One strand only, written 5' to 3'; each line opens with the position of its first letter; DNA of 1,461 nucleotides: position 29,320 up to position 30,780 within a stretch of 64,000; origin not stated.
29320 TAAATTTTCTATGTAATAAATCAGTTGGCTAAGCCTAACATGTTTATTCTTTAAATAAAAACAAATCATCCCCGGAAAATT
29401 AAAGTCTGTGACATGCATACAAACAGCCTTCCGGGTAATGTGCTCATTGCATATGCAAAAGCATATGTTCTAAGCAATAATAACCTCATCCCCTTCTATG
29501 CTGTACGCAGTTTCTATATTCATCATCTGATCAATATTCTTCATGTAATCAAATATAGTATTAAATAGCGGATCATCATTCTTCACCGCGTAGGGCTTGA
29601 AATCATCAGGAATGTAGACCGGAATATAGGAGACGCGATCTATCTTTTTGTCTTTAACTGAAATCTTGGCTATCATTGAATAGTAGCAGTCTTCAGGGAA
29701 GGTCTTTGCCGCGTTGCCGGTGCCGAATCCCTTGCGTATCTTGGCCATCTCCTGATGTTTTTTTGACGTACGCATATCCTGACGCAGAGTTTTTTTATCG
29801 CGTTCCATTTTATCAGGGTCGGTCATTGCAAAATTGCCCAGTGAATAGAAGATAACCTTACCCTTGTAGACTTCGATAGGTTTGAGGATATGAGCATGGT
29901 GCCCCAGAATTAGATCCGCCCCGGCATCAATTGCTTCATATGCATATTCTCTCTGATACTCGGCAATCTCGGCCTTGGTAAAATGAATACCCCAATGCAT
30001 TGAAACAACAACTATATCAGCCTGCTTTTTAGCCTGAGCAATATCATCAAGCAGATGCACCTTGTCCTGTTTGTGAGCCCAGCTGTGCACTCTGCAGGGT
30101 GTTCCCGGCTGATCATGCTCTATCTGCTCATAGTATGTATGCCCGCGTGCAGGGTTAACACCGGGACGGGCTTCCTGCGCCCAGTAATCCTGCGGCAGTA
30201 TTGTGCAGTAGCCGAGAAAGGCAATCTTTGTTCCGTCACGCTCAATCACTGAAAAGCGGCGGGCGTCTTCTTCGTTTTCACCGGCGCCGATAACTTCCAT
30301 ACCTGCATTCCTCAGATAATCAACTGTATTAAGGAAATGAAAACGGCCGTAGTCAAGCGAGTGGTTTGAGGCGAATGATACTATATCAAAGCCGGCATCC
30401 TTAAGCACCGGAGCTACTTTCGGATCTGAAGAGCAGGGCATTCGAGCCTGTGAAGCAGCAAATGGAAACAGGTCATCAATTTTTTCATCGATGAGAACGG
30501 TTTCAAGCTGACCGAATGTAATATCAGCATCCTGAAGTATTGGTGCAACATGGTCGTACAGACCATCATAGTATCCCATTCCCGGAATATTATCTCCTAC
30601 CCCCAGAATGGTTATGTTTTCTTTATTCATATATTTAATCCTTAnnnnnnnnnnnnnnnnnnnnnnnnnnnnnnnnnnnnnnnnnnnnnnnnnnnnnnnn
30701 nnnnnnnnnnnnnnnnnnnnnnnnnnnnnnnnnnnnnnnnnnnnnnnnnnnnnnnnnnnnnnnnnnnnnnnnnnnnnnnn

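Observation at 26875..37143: Single-strand gene string from a PucR-regulated TTT transporter through MmgE/PrpD-like and CapA-like genes into an orphan glycyl-radical enzyme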

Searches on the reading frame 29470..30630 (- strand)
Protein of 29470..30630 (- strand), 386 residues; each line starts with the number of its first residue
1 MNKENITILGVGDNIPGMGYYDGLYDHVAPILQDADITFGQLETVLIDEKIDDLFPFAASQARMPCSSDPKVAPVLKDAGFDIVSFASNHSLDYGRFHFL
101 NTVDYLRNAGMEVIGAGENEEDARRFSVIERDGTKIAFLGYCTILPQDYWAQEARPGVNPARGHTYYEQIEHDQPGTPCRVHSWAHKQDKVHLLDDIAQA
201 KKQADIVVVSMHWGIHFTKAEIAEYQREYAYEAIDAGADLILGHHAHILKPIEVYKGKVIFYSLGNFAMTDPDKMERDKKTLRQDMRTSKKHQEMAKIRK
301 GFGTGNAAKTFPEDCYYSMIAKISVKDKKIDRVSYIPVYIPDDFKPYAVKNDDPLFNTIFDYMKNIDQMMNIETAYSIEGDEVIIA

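Call 3: search_protein_families(library=pfam, proteins=[window:29470-30630:-])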
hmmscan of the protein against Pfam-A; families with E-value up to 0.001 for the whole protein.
window:29470-30630:- (386 aa): 1 family
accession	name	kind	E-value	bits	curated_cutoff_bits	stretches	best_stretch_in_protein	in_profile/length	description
PF09587.15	PGA_cap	-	2.6e-67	227.4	27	1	21-269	25-253/255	Bacterial capsule synthesis protein PGA_cap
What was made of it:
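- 29470..30630 (-): CapA/PGA_cap-family metalloenzyme (386 aa), soluble, with no membrane anchor. PF09587 227 bits (call 3).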

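Call 4: search_protein_families(library=ncbifam, proteins=[window:29470-30630:-])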
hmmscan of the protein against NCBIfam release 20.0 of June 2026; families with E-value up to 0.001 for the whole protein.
window:29470-30630:- (386 aa): 1 family
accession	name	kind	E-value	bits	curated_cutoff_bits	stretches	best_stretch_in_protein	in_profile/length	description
NF038314.1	epimerase_MslH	equivalog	7.8e-28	97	700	2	193-267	240-315/439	lasso peptide C-terminal Trp epimerase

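Call 28: search_solved_structures(query=window:29470-30630:-, max_evalue=0.001)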
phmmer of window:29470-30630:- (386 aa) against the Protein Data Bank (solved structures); distinct sequences matched with E-value up to 0.001: 3.
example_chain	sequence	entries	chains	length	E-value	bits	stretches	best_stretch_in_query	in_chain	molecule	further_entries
8gq9_A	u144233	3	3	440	3.9e-22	82.3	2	197-268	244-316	Poly-gamma-glutamate synthesis protein (Capsule biosynthesis protein)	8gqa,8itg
8gqb_A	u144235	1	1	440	4.1e-22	82.2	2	197-268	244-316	Poly-gamma-glutamate synthesis protein (Capsule biosynthesis protein)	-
8ith_A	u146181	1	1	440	3.7e-21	79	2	197-268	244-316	Poly-gamma-glutamate synthesis protein (Capsule biosynthesis protein)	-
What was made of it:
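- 29470..30630 (-): The only solved relatives are MslH epimerase entries (82 bits, call 28).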

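Call 62: find_homologous_proteins(query=window:29470-30630:-, max_evalue=1e-30)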
Query window:29470-30630:- (386 aa): 2992 proteins with E <= 1e-30 among 7491 candidates; the best 120 are listed.
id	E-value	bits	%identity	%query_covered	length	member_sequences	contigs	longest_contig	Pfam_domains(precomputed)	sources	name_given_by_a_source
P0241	2.9e-243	825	91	100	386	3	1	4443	PF09587.16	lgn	-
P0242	7.1e-231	784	85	100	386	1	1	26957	PF09587.16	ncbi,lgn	-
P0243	3.0e-229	779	85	100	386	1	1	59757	PF09587.16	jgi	-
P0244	2.3e-224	763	82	99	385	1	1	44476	PF09587.16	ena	-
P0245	6.6e-223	758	82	100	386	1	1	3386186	PF09587.16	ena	-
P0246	4.0e-222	755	83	100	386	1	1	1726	PF09587.16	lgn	-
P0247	3.8e-218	742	80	100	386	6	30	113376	PF09587.16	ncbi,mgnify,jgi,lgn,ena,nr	ncbi:MAG TPA: CapA family protein [Clostridiales bacterium]|mgnify:CR=1 FL=1|jgi:poly-gamma-glutamat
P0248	2.2e-212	723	78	100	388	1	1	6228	PF09587.16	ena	-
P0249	4.8e-212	722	78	100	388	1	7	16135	PF09587.16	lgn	-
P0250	6.0e-212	722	78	100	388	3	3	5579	PF09587.16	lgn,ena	-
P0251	8.0e-212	722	78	100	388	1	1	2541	PF09587.16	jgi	-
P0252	9.8e-212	721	78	100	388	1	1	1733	PF09587.16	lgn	-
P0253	1.1e-211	721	78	100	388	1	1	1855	PF09587.16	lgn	-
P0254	1.4e-211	721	78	100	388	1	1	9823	PF09587.16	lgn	-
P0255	1.7e-211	720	78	100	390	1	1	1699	PF09587.16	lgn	-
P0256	2.4e-211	720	78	100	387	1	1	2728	PF09587.16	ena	-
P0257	2.8e-211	720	78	100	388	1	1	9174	PF09587.16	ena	-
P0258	3.6e-211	719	78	100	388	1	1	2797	PF09587.16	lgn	-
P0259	3.8e-211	719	78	100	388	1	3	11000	PF09587.16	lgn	-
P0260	9.0e-211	718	78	100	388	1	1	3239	PF09587.16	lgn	-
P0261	1.0e-210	718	78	100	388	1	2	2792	PF09587.16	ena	-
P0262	1.1e-210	718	77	100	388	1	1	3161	PF09587.16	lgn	-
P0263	1.1e-210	718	78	100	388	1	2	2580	PF09587.16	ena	-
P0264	2.5e-210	717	77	100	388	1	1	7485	PF09587.16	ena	-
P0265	1.4e-208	711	77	100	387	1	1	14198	PF09587.16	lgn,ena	-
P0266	8.6e-206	702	76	100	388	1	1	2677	PF09587.16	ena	-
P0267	2.2e-205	700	76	100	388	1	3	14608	PF09587.16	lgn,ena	-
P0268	3.7e-203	693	75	100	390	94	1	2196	PF09587.16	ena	-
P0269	9.8e-203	692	75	100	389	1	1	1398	PF09587.16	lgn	-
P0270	1.7e-202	691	76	100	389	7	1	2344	PF09587.16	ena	-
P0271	2.3e-202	690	75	100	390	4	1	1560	PF09587.16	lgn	-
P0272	2.7e-202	690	75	100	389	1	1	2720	PF09587.16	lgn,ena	-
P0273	3.7e-202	690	75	100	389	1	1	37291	PF09587.16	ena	-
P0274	6.4e-202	689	76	99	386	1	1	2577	PF09587.16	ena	-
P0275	6.8e-201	686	74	100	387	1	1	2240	PF09587.16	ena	-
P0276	1.2e-200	685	73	100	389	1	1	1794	PF09587.16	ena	-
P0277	1.8e-200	684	75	99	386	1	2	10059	PF09587.16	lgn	-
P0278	2.3e-200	684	74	100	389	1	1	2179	PF09587.16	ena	-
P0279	2.9e-200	684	75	100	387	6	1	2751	PF09587.16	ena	-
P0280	5.0e-200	683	75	99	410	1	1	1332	PF09587.16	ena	-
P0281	6.8e-200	682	75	100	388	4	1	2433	PF09587.16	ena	-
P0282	9.7e-200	682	75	100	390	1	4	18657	PF09587.16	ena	-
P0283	2.2e-199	681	75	99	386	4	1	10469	PF09587.16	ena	-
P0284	2.7e-199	680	75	100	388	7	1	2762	PF09587.16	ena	-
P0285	1.6e-197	675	75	100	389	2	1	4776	PF09587.16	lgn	-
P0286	1.6e-195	668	73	99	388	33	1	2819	PF09587.16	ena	-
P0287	2.8e-195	667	73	100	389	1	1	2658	PF09587.16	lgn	-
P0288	5.9e-195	666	72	100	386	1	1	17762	PF09587.16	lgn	-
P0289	1.2e-194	665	72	100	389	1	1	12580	PF09587.16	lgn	-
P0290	3.5e-194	664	73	99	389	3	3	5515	PF09587.16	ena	-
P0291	4.7e-194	663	72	100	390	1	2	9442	PF09587.16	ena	-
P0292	5.3e-194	663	72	100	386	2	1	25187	PF09587.16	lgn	-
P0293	4.2e-193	660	73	99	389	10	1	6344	PF09587.16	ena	-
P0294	7.6e-190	649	71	100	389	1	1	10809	PF09587.16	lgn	-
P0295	3.0e-146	506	58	100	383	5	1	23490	PF09587.16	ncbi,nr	ncbi:MAG: CapA family protein [Lachnospiraceae bacterium]|nr:CapA family protein [Lachnospiraceae ba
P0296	3.6e-139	482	55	99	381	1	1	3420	PF09587.16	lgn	-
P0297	1.1e-138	481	56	100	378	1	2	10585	PF09587.16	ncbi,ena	-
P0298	1.5e-138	480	56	100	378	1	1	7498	PF09587.16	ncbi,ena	-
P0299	7.6e-138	478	56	100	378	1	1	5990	PF09587.16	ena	-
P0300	8.6e-138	478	56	99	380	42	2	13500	PF09587.16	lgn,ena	-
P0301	5.2e-137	475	56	99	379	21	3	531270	PF09587.16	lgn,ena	-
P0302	8.4e-137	475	57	99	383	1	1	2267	PF09587.16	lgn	-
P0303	2.8e-136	473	56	98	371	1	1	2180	PF09587.16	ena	-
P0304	2.0e-134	467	57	99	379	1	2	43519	PF09587.16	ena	-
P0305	3.3e-134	466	55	100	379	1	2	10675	PF09587.16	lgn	-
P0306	5.6e-134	465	57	99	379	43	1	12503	PF09587.16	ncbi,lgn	-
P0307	7.9e-134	465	55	100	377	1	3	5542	PF09587.16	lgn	-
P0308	8.4e-134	465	56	99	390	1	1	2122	PF09587.16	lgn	-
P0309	1.3e-133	464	54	100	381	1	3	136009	PF09587.16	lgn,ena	-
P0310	3.3e-133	463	58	95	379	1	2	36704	PF09587.16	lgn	-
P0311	8.9e-133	461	54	99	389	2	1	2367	PF09587.16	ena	-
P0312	6.9e-132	458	55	100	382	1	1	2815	PF09587.16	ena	-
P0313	8.4e-132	458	54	100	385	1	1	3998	PF09587.16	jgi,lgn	jgi:poly-gamma-glutamate synthesis protein (capsule biosynthesis protein)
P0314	1.4e-131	457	56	98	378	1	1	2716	PF09587.16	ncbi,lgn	-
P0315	2.6e-131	457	58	96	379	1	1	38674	PF09587.16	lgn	-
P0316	1.0e-130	455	55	100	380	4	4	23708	PF09587.16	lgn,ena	-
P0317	1.1e-130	454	56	97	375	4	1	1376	PF09587.16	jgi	-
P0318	2.0e-130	454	55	100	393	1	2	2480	PF09587.16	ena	-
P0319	3.8e-130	453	56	100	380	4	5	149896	PF09587.16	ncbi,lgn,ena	-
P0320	7.5e-130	452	54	100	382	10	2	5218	PF09587.16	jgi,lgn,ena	-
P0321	7.7e-130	452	54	100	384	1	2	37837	PF09587.16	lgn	-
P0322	9.5e-130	451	53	100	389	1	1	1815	PF09587.16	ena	-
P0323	1.5e-129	451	55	99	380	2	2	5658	PF09587.16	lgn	-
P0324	2.9e-129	450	55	95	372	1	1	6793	PF09587.16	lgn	-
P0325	6.0e-129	449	55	97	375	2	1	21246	PF09587.16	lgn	-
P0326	7.6e-129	448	55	100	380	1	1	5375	PF09587.16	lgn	-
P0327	7.8e-129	448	56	98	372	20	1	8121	PF09587.16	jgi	-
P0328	8.0e-129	448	55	99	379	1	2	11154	PF09587.16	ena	-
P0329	8.1e-129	448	53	100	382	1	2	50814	PF09587.16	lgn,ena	-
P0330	5.2e-128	446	55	100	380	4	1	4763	PF09587.16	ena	-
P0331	5.6e-128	446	53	99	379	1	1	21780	PF09587.16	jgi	-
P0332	5.9e-128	446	53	100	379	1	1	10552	PF09587.16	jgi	jgi:poly-gamma-glutamate capsule biosynthesis protein CapA/YwtB (metallophosphatase superfamily)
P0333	6.2e-128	445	54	98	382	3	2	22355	PF09587.16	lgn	-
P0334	1.5e-127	444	54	99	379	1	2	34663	PF09587.16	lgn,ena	-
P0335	2.7e-127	443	54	99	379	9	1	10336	PF09587.16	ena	-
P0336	3.0e-127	443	54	99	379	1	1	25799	PF09587.16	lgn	-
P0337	3.3e-127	443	53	100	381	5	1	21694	PF09587.16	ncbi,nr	ncbi:MAG: CapA family protein [Youngiibacter sp.]|nr:CapA family protein [Youngiibacter sp.]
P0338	6.9e-127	442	54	99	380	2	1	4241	PF09587.16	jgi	-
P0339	1.5e-126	441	52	100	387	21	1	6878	PF09587.16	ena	-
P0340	1.9e-126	441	54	100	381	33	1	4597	PF09587.16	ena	-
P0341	4.2e-126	439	51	100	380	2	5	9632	PF09587.16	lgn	-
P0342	6.3e-126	439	52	99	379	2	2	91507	PF09587.16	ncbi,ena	-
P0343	1.2e-125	438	54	100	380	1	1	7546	PF09587.16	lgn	-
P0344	2.3e-125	437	54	99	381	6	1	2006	PF09587.16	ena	-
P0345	1.0e-124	435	55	97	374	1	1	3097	PF09587.16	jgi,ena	-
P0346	8.7e-124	432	53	99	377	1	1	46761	PF09587.16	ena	-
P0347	1.6e-123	431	52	96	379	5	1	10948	PF09587.16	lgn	-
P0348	2.3e-123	430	53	100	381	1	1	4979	PF09587.16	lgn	-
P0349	1.1e-122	428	51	99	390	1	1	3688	PF09587.16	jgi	jgi:poly-gamma-glutamate capsule biosynthesis protein CapA/YwtB (metallophosphatase superfamily)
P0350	1.2e-122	428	53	99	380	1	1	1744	PF09587.16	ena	-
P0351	2.0e-122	427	51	99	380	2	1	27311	PF09587.16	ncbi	-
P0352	9.1e-122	425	51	99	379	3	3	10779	PF09587.16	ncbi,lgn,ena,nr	ncbi:MAG: CapA family protein [Clostridiales bacterium]|nr:CapA family protein [Clostridiales bacter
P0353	5.0e-121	423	52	98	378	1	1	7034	PF09587.16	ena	-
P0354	1.2e-120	421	59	83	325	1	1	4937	PF09587.16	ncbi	-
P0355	1.6e-120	421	52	99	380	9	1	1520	PF09587.16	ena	-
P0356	2.2e-120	421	50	99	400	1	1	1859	PF09587.16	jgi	jgi:poly-gamma-glutamate capsule biosynthesis protein CapA/YwtB (metallophosphatase superfamily)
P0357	1.2e-119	418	52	98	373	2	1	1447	PF09587.16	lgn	-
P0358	3.6e-118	413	49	100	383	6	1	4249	PF09587.16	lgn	-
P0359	4.1e-118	413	51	100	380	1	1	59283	PF09587.16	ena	-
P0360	5.0e-118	413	50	100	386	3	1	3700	PF09587.16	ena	-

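Call 63: find_encoding_contigs(protein=P0247, flank=10000, max_places=2)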
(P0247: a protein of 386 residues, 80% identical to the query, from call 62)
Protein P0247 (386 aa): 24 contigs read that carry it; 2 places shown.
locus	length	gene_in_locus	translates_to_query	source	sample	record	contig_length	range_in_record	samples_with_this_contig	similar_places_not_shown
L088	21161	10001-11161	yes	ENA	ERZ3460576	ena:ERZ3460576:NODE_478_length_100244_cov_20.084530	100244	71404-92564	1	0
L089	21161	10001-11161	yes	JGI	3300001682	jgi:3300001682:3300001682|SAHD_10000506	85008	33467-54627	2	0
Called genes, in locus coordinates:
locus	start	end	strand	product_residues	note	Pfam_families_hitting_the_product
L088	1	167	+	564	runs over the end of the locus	PF08447:PAS_3, PF00990:GGDEF (weak), PF00563:EAL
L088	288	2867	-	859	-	PF08447:PAS_3, PF00989:PAS, PF13426:PAS_9, PF08448:PAS_4, PF00989:PAS, PF08448:PAS_4, PF13426:PAS_9, PF00990:GGDEF, +8 more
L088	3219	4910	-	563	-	PF07992:Pyr_redox_2, PF13738:Pyr_redox_3, PF00070:Pyr_redox, PF02852:Pyr_redox_dim, PF00581:Rhodanese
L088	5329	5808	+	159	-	PF07331:TctB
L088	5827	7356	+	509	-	PF01970:TctA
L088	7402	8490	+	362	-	PF03401:TctC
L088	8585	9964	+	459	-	PF03972:MmgE_PrpD_N, PF19305:MmgE_PrpD_C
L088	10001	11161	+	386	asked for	PF09587:PGA_cap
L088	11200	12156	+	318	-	PF01208:URO-D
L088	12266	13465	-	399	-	PF00753:Lactamase_B, PF19583:ODP, PF12706:Lactamase_B_2 (weak), PF00258:Flavodoxin_1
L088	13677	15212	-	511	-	PF17853:GGDEF_2 (weak), PF13556:HTH_30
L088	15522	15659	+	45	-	-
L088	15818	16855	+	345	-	PF01208:URO-D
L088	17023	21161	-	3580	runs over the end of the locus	PF18998:Flg_new_2, PF09479:Flg_new, PF00395:SLH (weak)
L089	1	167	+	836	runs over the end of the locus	PF00072:Response_reg, PF13426:PAS_9, PF08447:PAS_3, PF08448:PAS_4 (faint), PF08447:PAS_3, PF00990:GGDEF (weak), PF00563:EAL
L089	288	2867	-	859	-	PF08447:PAS_3, PF00989:PAS, PF13426:PAS_9, PF08448:PAS_4, PF00989:PAS, PF08448:PAS_4, PF13426:PAS_9, PF00990:GGDEF, +8 more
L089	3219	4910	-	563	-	PF07992:Pyr_redox_2, PF13738:Pyr_redox_3, PF00070:Pyr_redox, PF02852:Pyr_redox_dim, PF00581:Rhodanese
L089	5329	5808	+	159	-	PF07331:TctB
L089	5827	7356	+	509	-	PF01970:TctA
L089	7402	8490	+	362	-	PF03401:TctC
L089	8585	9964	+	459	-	PF03972:MmgE_PrpD_N, PF19305:MmgE_PrpD_C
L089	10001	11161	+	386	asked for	PF09587:PGA_cap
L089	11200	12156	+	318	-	PF01208:URO-D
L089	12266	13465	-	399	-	PF00753:Lactamase_B, PF19583:ODP, PF12706:Lactamase_B_2 (weak), PF00258:Flavodoxin_1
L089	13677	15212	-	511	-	PF17853:GGDEF_2 (weak), PF13556:HTH_30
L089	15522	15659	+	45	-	-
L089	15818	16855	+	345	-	PF01208:URO-D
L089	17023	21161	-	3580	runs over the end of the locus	PF18998:Flg_new_2, PF09479:Flg_new, PF00395:SLH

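Call 64: find_encoding_contigs(protein=P0245, flank=10000, max_places=1)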
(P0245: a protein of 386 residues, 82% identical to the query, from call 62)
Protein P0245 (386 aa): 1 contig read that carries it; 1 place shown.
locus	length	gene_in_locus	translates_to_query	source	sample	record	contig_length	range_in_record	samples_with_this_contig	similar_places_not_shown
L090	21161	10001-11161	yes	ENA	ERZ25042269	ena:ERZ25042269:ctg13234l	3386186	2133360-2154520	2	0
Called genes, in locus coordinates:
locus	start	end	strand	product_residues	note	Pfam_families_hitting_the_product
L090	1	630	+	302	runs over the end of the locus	PF02653:BPD_transp_2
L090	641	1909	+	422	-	PF02653:BPD_transp_2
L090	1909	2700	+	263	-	PF13476:AAA_23 (faint), PF00005:ABC_tran, PF13304:AAA_21 (faint), PF12399:BCA_ABC_TP_C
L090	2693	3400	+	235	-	PF00005:ABC_tran, PF13304:AAA_21 (faint)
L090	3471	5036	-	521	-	PF13556:HTH_30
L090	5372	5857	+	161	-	PF07331:TctB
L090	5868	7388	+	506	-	PF01970:TctA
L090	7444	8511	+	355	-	PF03401:TctC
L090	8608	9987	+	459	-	PF03972:MmgE_PrpD_N, PF19305:MmgE_PrpD_C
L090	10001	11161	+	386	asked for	PF09587:PGA_cap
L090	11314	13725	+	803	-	PF02901:PFL-like, PF01228:Gly_radical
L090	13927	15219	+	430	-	PF03600:CitMHS, PF07158:MatC_N, PF03600:CitMHS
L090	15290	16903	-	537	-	PF00501:AMP-binding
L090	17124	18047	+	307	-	PF21948:LplA-B_cat, PF03099:BPL_LplA_LipB, PF10437:Lip_prot_lig_C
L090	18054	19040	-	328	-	PF00535:Glycos_transf_2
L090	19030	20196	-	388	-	PF04389:Peptidase_M28 (weak), PF01546:Peptidase_M20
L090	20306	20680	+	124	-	-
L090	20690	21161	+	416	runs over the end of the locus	-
